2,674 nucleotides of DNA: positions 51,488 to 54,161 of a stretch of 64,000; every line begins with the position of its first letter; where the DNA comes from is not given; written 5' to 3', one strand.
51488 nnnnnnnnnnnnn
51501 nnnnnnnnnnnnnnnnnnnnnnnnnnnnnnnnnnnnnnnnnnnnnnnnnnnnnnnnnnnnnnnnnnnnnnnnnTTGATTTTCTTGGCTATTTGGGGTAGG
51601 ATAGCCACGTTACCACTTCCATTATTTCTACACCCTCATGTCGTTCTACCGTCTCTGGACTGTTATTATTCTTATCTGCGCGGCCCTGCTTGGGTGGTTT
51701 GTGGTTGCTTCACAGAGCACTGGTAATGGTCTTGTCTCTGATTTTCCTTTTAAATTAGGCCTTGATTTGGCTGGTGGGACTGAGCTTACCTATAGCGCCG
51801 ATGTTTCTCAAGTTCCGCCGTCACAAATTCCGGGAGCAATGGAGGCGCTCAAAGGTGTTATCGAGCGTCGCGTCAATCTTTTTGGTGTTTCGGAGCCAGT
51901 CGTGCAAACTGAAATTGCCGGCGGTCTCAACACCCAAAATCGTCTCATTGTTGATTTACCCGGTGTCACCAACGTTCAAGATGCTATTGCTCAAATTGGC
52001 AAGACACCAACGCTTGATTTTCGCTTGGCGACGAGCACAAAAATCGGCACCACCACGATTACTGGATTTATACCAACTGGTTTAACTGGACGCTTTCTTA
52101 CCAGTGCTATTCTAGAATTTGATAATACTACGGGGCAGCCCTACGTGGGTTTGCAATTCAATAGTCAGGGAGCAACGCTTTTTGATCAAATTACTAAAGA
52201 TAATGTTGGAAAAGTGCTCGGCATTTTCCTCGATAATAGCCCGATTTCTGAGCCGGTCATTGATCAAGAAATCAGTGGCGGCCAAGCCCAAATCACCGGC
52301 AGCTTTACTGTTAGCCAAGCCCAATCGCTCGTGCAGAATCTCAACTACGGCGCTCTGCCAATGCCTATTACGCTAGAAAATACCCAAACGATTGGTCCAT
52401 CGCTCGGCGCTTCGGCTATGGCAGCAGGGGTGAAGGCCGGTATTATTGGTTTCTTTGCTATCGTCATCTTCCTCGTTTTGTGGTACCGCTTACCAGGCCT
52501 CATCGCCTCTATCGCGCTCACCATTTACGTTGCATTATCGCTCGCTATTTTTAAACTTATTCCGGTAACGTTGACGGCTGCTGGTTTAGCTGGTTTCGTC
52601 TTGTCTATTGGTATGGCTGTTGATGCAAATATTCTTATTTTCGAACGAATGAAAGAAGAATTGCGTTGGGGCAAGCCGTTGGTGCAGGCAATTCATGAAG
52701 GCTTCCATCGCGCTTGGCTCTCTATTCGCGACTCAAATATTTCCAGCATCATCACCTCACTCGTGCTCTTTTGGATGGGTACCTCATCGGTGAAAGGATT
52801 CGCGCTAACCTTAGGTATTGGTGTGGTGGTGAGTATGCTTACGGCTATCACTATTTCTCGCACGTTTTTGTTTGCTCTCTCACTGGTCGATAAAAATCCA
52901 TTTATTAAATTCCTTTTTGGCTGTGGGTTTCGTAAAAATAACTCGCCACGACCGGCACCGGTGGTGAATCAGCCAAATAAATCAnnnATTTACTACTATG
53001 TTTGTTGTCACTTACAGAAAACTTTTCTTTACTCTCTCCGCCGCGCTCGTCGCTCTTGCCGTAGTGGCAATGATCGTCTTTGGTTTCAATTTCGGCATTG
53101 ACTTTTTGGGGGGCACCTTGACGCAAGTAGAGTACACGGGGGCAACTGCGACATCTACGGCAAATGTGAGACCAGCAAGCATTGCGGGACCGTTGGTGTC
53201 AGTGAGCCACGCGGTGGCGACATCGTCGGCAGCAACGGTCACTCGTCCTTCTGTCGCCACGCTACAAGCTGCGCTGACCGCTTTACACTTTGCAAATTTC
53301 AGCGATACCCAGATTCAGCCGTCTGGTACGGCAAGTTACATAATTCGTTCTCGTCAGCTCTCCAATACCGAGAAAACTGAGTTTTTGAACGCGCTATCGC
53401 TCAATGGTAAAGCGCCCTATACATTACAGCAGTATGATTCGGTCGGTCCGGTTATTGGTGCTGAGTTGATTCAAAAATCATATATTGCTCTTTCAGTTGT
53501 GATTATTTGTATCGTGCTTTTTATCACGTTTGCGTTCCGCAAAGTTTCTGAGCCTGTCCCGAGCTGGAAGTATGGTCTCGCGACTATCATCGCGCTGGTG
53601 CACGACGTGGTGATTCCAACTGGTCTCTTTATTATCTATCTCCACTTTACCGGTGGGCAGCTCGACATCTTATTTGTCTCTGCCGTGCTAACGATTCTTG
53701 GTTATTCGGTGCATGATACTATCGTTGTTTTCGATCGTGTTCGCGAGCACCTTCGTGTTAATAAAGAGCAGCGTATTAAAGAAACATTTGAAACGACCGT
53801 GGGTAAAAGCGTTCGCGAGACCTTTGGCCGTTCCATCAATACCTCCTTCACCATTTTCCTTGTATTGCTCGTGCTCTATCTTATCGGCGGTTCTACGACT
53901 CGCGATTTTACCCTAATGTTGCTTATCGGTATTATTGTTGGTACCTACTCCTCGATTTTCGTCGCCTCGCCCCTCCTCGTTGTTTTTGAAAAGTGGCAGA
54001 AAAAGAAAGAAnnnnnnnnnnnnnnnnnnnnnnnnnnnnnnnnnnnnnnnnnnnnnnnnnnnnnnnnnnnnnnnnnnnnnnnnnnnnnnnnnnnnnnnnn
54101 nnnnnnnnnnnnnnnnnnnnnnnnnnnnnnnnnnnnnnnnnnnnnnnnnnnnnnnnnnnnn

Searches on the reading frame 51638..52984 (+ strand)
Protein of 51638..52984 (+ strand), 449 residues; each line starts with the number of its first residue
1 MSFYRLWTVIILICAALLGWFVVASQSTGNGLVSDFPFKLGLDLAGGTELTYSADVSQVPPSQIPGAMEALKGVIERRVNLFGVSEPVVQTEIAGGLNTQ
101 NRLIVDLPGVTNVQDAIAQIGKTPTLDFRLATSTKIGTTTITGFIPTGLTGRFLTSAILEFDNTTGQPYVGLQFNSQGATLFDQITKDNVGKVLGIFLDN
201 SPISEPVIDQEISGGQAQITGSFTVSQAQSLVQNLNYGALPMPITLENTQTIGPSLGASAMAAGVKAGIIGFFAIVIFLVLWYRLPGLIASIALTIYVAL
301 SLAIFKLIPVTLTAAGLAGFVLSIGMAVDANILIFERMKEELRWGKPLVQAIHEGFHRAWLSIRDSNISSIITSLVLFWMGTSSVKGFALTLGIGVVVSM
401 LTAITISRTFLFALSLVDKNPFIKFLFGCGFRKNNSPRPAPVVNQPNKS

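Call 65: search_protein_families(library=pfam, proteins=[window:51638-52984:+], max_evalue=0.00001)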
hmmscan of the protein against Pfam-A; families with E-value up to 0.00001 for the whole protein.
window:51638-52984:+ (449 aa): 4 families
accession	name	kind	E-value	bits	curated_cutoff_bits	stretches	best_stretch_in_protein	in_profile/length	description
PF22599.2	SecDF_P1_head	-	1.3e-27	96.4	27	1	149-241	21-113/114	SecDF, P1 head subdomain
PF21760.3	SecD_1st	-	4.2e-14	52.2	27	1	69-131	2-58/60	Protein translocase subunit SecDF, P1 domain, N-terminal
PF02355.23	SecD_SecF_C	-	8.2e-13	48.6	20.5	1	246-414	15-186/189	Protein export membrane protein SecD/SecF, C-terminal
PF03176.21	MMPL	-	1e-07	31.7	20.5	1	266-407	147-295/333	MMPL family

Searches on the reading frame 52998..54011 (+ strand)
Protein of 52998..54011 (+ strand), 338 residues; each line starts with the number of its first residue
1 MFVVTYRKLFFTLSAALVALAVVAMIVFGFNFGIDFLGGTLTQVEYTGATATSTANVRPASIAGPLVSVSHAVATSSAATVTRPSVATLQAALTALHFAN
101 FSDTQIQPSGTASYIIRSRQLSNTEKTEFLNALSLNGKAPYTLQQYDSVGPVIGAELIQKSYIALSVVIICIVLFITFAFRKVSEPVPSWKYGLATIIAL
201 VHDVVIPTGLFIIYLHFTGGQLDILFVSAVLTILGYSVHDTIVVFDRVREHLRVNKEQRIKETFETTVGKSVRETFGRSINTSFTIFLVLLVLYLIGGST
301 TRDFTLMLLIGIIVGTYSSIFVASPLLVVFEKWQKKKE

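Call 65: search_protein_families(library=pfam, proteins=[window:52998-54011:+], max_evalue=0.00001)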
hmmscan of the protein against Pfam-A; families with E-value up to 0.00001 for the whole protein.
window:52998-54011:+ (338 aa): 2 families
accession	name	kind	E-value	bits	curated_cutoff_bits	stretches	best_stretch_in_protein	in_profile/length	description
PF02355.23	SecD_SecF_C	-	4.5e-49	166.9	20.5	1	141-332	13-188/189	Protein export membrane protein SecD/SecF, C-terminal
PF07549.19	Sec_GG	-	1e-06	28.5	20.3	1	23-47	1-25/28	SecD/SecF GG Motif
